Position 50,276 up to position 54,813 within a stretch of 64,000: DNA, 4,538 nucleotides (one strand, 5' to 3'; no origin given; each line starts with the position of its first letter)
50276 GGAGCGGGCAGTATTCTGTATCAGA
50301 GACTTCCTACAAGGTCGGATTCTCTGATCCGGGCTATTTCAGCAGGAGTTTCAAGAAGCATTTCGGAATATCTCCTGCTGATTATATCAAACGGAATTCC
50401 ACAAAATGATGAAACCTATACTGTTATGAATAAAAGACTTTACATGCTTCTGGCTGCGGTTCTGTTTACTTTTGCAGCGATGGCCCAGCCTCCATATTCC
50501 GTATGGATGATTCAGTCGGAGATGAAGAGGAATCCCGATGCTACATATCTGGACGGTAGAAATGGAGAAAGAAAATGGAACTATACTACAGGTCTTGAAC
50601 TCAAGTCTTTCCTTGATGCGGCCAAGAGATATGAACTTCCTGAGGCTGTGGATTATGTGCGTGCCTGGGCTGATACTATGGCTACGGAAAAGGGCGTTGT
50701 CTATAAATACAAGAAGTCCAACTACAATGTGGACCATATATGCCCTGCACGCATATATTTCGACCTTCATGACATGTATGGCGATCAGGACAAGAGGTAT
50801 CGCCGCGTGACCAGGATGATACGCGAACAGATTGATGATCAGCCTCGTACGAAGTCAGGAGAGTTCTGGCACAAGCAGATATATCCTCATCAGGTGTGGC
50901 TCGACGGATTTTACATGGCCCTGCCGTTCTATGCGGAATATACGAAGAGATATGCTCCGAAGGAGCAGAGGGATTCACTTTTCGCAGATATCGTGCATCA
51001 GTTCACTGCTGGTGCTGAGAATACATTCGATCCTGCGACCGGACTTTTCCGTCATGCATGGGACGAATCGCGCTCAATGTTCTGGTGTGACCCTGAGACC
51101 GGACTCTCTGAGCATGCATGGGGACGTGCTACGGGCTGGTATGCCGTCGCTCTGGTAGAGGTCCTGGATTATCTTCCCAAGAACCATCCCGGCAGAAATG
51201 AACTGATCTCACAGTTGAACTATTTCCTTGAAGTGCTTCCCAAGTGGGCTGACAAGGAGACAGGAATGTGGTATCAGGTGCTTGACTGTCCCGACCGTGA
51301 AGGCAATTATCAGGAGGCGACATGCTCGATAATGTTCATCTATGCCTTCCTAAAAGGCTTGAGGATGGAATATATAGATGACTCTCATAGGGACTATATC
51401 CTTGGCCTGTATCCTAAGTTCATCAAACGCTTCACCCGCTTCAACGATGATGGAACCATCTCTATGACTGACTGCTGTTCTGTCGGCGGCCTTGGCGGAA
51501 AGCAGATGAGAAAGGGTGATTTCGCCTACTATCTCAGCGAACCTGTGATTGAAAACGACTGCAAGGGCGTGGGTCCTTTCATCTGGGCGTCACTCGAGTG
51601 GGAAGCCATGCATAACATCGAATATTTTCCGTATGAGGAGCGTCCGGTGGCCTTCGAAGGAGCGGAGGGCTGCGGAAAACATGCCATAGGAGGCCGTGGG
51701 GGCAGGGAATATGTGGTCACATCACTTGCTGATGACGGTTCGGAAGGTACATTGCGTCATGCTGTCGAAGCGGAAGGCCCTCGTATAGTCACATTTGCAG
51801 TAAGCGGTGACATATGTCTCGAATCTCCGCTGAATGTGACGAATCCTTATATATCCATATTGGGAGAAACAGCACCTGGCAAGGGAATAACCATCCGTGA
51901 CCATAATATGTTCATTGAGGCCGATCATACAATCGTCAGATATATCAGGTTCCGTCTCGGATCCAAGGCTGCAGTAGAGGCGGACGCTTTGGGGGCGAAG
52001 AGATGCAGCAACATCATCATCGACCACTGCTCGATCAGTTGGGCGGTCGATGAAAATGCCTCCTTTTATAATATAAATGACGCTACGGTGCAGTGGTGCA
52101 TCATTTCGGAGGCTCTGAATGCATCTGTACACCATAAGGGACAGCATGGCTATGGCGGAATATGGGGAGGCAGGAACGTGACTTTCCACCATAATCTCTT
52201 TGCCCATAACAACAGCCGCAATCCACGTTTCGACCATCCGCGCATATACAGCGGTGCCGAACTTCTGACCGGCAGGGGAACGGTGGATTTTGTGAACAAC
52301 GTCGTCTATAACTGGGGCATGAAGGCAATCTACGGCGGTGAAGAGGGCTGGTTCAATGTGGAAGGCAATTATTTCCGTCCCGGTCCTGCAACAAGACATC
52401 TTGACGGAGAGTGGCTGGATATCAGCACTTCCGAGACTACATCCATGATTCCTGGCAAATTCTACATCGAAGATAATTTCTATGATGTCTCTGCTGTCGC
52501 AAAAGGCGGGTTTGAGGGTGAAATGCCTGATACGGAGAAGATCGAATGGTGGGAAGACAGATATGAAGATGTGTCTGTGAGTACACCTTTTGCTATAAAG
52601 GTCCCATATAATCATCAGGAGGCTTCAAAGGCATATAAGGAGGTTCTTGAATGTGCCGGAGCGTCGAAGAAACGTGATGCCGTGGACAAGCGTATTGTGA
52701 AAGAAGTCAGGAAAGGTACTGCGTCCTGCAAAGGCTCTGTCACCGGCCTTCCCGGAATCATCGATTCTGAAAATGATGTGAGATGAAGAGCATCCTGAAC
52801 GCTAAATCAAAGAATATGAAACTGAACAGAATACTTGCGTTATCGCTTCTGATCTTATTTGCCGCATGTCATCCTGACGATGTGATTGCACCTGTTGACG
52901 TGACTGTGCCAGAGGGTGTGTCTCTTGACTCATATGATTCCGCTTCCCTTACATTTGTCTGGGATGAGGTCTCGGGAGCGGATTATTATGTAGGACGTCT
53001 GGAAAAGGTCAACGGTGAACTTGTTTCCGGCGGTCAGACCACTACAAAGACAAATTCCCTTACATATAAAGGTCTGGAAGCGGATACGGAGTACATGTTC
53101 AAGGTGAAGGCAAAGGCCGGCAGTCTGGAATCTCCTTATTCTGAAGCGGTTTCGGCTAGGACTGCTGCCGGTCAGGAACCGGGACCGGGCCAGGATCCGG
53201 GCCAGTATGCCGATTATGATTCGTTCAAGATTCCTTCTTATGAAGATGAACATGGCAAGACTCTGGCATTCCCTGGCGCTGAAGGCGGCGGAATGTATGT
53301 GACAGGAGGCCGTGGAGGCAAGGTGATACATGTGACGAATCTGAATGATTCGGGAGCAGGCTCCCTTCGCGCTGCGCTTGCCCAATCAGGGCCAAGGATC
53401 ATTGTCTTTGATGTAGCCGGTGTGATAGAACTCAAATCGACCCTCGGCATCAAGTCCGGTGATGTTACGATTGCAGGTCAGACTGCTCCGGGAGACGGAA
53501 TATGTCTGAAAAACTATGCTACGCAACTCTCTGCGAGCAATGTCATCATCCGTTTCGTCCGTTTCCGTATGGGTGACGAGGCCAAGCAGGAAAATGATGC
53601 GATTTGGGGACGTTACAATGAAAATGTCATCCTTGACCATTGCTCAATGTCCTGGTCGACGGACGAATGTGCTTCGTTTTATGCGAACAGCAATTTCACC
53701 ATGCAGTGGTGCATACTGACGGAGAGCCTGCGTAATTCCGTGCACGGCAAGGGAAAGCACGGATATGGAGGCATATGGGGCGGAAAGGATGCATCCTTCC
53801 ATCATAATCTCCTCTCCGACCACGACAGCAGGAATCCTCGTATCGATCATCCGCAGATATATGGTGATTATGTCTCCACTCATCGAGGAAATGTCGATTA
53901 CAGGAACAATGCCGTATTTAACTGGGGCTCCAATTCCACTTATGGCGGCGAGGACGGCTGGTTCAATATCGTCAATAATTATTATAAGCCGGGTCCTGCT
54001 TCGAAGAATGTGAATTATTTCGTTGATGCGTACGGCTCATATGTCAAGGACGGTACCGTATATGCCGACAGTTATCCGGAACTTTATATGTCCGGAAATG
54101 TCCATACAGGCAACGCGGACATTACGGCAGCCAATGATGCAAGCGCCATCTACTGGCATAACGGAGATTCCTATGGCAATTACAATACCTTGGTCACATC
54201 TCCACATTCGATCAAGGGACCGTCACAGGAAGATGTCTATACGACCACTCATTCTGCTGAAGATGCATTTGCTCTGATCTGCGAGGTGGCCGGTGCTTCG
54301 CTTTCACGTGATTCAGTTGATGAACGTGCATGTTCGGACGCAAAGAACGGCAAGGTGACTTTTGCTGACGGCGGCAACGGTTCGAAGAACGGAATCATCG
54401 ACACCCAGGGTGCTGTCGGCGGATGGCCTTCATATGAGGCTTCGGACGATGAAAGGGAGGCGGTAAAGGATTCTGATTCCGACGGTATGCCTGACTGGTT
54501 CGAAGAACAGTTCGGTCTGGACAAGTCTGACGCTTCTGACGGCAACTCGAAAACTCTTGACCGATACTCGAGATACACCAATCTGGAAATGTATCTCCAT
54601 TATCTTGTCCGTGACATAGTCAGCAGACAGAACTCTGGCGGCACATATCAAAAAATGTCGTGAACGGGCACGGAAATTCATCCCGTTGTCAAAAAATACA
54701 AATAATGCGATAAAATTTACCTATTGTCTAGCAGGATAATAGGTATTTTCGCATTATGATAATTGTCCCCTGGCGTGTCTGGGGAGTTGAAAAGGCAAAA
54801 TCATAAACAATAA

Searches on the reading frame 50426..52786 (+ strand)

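Call 5: search_protein_families(library=pfam, proteins=[window:50426-52786:+])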
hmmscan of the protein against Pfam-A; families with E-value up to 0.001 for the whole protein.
window:50426-52786:+ (786 aa): 2 families
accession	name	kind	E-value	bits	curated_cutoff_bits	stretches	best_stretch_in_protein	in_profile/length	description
PF07470.19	Glyco_hydro_88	-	2.9e-91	306.5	26.6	1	28-395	5-351/352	Glycosyl Hydrolase Family 88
PF13229.12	Beta_helix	-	0.00096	19.2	25.9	0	517-649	44-157/158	Right handed beta helix region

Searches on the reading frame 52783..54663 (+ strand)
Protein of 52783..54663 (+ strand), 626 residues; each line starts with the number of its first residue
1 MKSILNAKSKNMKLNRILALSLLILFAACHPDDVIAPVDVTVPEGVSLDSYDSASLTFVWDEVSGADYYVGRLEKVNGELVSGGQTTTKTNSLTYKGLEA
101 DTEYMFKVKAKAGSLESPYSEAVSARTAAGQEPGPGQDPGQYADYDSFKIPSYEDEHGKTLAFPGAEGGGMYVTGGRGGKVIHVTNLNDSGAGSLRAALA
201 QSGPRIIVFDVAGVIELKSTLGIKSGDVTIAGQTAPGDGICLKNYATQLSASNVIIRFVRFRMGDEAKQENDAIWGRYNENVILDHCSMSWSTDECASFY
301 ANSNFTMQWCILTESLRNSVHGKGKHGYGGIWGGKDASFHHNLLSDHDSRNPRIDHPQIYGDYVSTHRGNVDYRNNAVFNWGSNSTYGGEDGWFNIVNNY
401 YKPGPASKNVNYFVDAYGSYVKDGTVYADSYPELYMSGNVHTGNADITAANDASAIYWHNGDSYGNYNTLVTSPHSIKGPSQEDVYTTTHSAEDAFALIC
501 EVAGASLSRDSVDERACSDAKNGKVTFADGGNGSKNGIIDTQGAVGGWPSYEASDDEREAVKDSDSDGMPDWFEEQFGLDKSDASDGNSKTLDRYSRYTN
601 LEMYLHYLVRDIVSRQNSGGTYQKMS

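Call 5: search_protein_families(library=pfam, proteins=[window:52783-54663:+])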
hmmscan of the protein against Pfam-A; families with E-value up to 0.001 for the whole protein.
window:52783-54663:+ (626 aa): 1 family
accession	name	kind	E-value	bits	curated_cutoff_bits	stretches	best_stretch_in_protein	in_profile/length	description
PF00041.27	fn3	-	1.1e-05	25.9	25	1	43-125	3-83/84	Fibronectin type III domain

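Call 54: search_protein_families(library=ncbifam, proteins=[window:52783-54663:+], max_evalue=0.00001)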
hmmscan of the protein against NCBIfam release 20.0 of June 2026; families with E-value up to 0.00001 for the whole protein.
window:52783-54663:+ (626 aa): 1 family
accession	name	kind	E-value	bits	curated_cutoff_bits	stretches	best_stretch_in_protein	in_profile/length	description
NF041900.1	pec_ly_PelZ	equivalog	4.8e-35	121.2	840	1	160-352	25-235/422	pectate lyase PelZ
